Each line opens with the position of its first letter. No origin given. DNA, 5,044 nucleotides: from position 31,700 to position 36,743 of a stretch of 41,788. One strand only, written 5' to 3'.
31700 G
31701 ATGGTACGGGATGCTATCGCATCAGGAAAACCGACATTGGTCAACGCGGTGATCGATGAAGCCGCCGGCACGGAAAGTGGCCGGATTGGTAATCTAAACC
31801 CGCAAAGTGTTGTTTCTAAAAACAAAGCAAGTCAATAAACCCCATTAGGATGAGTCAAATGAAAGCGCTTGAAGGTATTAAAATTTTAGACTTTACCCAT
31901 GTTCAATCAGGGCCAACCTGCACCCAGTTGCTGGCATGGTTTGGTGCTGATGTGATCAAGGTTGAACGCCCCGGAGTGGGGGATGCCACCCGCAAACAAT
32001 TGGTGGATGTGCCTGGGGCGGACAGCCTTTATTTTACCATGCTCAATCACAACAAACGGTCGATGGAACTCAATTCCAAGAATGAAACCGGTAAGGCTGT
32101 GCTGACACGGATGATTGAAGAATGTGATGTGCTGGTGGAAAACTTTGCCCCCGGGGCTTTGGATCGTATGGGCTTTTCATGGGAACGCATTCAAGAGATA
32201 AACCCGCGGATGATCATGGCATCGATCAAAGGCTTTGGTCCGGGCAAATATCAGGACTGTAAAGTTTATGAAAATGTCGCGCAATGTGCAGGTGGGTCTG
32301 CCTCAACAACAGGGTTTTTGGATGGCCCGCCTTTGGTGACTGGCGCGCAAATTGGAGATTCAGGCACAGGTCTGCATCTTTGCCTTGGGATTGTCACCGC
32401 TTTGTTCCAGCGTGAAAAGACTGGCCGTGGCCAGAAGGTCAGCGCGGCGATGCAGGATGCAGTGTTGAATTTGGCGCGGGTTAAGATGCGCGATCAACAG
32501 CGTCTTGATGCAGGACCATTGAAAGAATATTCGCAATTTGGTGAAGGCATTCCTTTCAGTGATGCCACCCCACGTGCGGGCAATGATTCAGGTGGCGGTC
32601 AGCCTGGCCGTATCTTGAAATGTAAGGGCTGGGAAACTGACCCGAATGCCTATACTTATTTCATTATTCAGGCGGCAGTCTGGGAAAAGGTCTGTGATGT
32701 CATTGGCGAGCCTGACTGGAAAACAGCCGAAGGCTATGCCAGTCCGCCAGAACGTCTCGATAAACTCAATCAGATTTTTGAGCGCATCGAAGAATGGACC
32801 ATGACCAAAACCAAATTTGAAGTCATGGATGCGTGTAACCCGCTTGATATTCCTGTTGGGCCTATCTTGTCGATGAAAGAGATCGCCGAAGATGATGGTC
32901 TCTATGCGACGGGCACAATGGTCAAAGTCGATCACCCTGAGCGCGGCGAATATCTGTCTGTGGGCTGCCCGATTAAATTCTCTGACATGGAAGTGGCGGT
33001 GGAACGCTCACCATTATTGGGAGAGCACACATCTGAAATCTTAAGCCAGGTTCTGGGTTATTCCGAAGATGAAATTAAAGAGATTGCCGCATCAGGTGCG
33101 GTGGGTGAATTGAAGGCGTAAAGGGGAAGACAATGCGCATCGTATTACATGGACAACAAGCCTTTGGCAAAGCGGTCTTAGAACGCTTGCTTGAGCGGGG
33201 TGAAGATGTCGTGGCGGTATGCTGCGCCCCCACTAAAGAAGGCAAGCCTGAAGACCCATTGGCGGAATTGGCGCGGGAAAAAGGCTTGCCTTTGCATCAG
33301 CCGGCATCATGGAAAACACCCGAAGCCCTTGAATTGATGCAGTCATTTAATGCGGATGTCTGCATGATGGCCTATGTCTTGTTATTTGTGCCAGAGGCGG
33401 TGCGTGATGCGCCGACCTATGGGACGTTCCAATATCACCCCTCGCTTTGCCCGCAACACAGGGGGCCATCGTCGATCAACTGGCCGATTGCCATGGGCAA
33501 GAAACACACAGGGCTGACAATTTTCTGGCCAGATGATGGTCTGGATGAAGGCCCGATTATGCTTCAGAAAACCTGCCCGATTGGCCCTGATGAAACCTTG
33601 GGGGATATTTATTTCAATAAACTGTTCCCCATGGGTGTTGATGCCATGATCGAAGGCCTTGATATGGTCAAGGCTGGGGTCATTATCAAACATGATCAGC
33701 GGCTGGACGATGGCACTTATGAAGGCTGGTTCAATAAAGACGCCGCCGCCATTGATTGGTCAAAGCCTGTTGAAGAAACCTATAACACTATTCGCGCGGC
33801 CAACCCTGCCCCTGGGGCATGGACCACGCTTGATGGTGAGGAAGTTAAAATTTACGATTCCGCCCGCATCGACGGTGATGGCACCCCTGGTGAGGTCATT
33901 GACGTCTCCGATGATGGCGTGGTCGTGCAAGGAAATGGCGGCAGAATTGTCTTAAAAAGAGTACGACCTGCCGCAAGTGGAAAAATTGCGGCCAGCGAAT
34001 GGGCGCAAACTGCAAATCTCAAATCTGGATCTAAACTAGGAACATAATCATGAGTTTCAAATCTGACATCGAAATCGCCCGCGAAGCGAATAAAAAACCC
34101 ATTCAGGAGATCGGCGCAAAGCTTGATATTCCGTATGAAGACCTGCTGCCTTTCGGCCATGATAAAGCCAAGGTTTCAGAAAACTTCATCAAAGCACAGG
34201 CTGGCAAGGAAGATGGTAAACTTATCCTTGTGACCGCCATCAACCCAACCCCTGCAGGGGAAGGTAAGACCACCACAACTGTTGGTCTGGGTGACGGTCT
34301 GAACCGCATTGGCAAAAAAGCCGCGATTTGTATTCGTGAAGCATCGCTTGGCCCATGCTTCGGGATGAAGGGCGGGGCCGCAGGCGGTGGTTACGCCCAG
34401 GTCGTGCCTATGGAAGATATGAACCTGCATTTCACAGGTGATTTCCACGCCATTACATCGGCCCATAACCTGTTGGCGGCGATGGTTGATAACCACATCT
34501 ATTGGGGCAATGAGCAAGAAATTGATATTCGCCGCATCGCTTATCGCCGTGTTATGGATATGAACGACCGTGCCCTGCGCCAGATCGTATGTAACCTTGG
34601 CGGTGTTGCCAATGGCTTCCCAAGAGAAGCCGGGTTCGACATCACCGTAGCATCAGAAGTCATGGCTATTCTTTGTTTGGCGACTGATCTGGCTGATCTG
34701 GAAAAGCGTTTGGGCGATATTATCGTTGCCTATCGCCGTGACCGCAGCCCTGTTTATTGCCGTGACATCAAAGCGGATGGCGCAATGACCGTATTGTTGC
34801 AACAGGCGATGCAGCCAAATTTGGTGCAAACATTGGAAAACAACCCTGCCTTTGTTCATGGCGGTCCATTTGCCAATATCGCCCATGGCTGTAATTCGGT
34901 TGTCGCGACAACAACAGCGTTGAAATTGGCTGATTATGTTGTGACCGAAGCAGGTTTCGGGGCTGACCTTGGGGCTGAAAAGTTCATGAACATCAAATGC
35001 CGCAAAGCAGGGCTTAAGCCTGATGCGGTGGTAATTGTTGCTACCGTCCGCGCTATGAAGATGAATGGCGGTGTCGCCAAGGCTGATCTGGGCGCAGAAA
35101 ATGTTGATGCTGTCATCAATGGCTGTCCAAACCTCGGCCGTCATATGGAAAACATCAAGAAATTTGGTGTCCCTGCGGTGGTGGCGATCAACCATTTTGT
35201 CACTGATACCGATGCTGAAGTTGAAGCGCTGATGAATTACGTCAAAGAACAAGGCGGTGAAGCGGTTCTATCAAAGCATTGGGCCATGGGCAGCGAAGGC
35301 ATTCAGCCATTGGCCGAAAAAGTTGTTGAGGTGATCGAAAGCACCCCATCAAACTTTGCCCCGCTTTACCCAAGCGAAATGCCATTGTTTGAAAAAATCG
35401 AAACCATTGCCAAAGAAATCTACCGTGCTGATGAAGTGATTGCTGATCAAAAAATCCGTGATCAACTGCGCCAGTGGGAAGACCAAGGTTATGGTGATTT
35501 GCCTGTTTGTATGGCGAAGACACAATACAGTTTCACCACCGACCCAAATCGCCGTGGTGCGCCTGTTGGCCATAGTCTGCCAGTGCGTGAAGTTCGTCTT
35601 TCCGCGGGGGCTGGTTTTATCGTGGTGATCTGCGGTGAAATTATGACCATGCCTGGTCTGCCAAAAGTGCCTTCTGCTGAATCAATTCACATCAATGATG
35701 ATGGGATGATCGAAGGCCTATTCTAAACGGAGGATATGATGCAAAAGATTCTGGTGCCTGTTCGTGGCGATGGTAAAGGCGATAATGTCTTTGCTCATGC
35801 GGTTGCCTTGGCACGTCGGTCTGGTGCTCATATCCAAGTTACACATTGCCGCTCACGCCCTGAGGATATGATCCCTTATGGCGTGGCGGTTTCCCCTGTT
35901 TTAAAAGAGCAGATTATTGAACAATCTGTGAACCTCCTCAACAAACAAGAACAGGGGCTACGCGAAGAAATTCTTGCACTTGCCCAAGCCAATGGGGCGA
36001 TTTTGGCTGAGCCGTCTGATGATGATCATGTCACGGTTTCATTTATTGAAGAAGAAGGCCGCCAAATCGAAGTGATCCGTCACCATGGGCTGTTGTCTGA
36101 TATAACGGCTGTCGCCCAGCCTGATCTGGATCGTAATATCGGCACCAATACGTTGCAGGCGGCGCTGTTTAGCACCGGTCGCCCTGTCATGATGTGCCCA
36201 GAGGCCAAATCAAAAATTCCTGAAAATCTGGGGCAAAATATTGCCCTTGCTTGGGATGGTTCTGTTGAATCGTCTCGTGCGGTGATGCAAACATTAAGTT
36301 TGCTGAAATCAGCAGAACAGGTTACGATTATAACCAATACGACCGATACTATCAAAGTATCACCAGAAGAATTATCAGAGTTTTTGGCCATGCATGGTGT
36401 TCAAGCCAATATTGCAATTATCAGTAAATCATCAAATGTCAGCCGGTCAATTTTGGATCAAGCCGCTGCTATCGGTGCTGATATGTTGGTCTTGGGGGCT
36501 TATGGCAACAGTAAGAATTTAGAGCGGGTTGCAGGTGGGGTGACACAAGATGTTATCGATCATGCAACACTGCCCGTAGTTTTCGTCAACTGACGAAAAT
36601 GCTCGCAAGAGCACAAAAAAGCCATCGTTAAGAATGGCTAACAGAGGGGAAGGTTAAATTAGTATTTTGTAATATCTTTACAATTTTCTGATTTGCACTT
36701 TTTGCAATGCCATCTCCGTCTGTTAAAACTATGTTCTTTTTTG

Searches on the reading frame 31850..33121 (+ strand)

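Call 81: search_protein_families(library=pfam, proteins=[window:31850-33121:+], max_evalue=0.00001)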
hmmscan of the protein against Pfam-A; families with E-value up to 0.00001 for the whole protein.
window:31850-33121:+ (423 aa): 1 family
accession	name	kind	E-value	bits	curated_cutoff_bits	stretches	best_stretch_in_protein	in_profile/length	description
PF02515.22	CoA_transf_3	-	6.9e-95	318.7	23.3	1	7-394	1-366/366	CoA-transferase family III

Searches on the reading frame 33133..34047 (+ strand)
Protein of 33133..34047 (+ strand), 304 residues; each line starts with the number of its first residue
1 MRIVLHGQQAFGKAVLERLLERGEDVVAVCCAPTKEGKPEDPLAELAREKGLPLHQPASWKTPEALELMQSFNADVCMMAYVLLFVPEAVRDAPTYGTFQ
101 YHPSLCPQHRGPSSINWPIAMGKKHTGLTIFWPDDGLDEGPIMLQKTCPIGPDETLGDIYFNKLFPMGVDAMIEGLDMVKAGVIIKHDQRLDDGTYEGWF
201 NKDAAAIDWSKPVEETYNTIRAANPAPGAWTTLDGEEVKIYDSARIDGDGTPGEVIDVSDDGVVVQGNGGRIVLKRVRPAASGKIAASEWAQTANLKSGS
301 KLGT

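Call 87: search_protein_families(library=pfam, proteins=[window:33133-34047:+], max_evalue=0.0001)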
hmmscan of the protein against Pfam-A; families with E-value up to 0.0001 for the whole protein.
window:33133-34047:+ (304 aa): 2 families
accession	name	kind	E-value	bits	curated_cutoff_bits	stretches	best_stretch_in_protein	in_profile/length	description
PF00551.24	Formyl_trans_N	-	1.4e-25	90.6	26.1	1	2-160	2-166/181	Formyl transferase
PF02911.23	Formyl_trans_C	-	1.1e-19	70.9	21.1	1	202-293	4-98/100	Formyl transferase, C-terminal domain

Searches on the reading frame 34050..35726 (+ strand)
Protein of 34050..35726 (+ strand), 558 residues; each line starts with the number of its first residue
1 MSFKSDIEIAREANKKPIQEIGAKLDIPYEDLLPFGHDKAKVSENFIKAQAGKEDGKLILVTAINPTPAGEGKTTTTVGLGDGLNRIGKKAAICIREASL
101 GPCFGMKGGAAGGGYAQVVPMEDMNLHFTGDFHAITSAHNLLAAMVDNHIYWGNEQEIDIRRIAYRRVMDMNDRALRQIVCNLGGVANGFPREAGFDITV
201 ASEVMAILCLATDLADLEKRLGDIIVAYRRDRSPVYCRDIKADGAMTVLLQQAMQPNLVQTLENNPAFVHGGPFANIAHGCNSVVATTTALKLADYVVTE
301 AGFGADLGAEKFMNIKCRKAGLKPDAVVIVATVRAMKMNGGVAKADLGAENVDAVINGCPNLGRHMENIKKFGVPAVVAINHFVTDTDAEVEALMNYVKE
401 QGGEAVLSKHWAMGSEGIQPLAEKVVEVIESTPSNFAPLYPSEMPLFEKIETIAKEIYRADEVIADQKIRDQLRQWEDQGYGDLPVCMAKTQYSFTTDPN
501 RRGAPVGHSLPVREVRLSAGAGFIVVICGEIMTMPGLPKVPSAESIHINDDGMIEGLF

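Call 87: search_protein_families(library=pfam, proteins=[window:34050-35726:+], max_evalue=0.0001)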
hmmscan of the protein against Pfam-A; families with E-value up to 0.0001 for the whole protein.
window:34050-35726:+ (558 aa): 1 family
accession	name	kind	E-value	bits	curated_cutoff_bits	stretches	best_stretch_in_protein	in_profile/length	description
PF01268.25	FTHFS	-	2e-268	891.6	27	1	4-558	1-556/556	Formate--tetrahydrofolate ligase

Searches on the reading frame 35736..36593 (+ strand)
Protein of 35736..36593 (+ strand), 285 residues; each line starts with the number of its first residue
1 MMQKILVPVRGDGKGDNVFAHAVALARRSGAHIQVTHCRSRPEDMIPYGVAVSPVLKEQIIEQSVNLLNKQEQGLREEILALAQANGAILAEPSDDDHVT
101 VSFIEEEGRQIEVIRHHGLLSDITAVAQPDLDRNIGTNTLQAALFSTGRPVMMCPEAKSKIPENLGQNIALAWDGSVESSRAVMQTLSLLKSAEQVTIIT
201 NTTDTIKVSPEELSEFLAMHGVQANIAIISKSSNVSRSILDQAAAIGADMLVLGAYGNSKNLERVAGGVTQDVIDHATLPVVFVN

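Call 87: search_protein_families(library=pfam, proteins=[window:35736-36593:+], max_evalue=0.0001)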
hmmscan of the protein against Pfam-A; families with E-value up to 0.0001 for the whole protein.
window:35736-36593:+ (285 aa): 1 family
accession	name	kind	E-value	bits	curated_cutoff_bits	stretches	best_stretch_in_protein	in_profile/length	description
PF00582.32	Usp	-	8.1e-17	62.5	24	2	222-284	78-140/141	Universal stress protein family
